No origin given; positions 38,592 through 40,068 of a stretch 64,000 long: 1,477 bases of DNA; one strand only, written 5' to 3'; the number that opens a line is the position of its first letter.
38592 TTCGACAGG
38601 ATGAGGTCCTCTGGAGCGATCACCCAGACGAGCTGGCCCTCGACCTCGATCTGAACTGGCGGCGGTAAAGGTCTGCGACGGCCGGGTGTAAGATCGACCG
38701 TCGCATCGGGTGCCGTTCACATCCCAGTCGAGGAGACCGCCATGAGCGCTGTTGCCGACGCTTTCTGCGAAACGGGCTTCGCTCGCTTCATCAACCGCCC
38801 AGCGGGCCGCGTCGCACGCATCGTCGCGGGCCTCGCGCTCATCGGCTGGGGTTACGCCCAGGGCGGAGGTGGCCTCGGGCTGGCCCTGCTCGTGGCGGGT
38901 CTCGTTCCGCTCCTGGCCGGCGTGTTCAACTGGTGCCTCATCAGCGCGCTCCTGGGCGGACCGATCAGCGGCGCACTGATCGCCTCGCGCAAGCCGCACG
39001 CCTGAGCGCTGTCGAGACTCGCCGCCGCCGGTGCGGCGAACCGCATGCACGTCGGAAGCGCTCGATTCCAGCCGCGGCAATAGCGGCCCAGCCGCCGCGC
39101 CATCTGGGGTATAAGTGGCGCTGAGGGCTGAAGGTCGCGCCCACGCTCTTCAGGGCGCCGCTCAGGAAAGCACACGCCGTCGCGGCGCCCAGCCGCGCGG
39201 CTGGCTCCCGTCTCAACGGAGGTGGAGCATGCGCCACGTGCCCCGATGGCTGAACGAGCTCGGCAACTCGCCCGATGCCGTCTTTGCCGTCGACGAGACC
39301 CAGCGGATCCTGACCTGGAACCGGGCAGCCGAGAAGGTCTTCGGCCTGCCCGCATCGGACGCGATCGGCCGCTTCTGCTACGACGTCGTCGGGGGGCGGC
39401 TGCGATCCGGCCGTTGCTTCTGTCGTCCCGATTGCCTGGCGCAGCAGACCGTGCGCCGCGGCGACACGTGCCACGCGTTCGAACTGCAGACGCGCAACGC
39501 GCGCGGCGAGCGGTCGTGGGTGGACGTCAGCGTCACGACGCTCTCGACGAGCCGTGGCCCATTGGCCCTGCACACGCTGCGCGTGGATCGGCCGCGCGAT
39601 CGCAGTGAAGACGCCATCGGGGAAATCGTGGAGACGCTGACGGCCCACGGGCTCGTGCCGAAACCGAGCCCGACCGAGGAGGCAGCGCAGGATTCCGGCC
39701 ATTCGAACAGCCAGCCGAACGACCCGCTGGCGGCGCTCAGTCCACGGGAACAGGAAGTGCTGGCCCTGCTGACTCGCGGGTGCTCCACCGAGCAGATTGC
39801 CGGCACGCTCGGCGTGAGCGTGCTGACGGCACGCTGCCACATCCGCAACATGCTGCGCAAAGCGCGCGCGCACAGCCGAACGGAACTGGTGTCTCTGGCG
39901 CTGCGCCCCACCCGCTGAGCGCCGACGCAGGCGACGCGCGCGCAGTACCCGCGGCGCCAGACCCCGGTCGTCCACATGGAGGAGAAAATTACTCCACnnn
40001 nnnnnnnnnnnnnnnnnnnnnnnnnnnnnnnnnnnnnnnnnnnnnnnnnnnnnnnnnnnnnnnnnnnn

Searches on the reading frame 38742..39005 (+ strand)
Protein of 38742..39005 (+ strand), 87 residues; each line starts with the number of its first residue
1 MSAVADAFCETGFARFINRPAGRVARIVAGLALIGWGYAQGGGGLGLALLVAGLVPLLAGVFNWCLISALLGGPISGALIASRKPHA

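Call 59: search_protein_families(library=pfam, proteins=[window:38742-39005:+], max_evalue=0.001)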
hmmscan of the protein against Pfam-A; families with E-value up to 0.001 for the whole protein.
window:38742-39005:+ (87 aa): 1 family
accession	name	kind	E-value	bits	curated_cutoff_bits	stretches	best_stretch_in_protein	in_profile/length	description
PF11127.14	YgaP-like_TM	-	3.2e-09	37.2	25.3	1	23-72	10-59/66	Inner membrane protein YgaP-like, transmembrane domain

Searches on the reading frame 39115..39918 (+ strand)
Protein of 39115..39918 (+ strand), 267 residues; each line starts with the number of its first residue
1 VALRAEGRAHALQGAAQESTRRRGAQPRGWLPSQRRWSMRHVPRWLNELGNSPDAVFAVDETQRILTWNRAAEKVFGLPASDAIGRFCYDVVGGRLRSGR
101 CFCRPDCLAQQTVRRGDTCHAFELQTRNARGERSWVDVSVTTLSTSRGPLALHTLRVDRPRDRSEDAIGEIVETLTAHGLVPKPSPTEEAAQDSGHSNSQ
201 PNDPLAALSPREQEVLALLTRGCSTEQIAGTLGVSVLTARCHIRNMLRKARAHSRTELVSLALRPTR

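Call 3: search_protein_families(library=pfam, proteins=[window:39115-39918:+], max_evalue=0.01)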
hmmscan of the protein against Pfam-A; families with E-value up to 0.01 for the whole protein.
window:39115-39918:+ (267 aa): 8 families
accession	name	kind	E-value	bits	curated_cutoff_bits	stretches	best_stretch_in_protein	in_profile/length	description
PF00196.25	GerE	-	5.6e-15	55.1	23.5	1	207-262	2-57/57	Bacterial regulatory proteins, luxR family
PF00989.32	PAS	-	4.9e-10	39.9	22.6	1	51-92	9-50/113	PAS fold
PF08448.16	PAS_4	-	2.3e-09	37.9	23.1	1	51-149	3-94/110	PAS fold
PF13426.13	PAS_9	-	1.7e-07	31.9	27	1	53-151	1-92/103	PAS domain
PF13188.13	PAS_8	-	3.3e-06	27.2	21.8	1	50-86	8-44/65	PAS domain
PF08281.18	Sigma70_r4_2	-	0.00027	21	25.7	1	205-243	8-47/54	Sigma-70, region 4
PF04545.22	Sigma70_r4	-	0.0021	18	24.1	1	205-249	2-47/50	Sigma-70, region 4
PF12860.13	PAS_7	-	0.0023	18.5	27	1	53-128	5-84/115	PAS fold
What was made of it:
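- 39115..39918 (+): PAS-LuxR (GerE) regulator 79 bp upstream. Local context only; not part of the conserved module. Call 3.
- Checked: PAS-LuxR lies at 39115-39918 (call 3).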

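Call 4: search_protein_families(library=ncbifam, proteins=[window:39115-39918:+], max_evalue=0.01)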
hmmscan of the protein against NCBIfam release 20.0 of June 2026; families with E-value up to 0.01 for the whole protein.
window:39115-39918:+ (267 aa): 29 families (the best 25 are shown)
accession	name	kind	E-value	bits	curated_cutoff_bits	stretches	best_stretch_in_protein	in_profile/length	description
NF047785.1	respo_reg_MadR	equivalog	1.5e-10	40.8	300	1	203-262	144-203/209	MadR family response regulator transcription factor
NF007708.0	PRK10403.1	equivalog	5e-10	39.2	343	1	199-257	145-203/215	nitrate/nitrite response regulator protein NarP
TIGR00229.1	sensory_box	domain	1.3e-08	35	22.9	1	50-149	12-106/126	PAS domain S-box protein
NF011896.0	PRK15369.1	equivalog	1.3e-08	34.7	242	1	202-264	144-206/211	two component system response regulator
NF052366.1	photon_PedR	equivalog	1.5e-08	34.7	120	1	207-264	2-59/74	photosynthetic electron transport-dependent transcriptional regulator PedR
NF003420.0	PRK04841.1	equivalog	2.3e-08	32.6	537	1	207-262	838-893/903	HTH-type transcriptional regulator MalT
TIGR03020.2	EpsA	equivalog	3.2e-08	33.5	170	1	199-261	187-244/247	XrtB/PEP-CTERM-associated transcriptional regulator EpsA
NF052445.1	RespRegMctR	equivalog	1.8e-07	30.8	300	1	203-263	140-200/205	two-component system response regulator MctR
NF007935.0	PRK10651.1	equivalog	7.3e-07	28.6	250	1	202-258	150-206/216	two-component system response regulator NarL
NF007505.1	PRK10100.1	equivalog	1.2e-06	28.4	250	1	195-262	133-199/204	biofilm master transcriptional regulator CsgD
NF006900.1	PRK09390.1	equivalog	1.6e-06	27.8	255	1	196-264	131-199/203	response regulator FixJ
TIGR03541.1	reg_near_HchA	equivalog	2.2e-06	27.4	215.6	1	204-264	168-228/232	PA1136 family autoinducer-binding transcriptional regulator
NF041232.1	BagY_FevT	exception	1.4e-05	24.1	700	1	208-260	297-349/367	LuxR family transcriptional regulator BagY/FevT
NF038181.1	reg_ATPase_IniR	equivalog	1.6e-05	23.5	750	1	186-261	744-820/827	isoniazid response ATPase/transcriptional regulator IniR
NF041830.1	RR_TF_ErdR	exception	1.7e-05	24.7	390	1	179-258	123-201/213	response regulator transcription factor ErdR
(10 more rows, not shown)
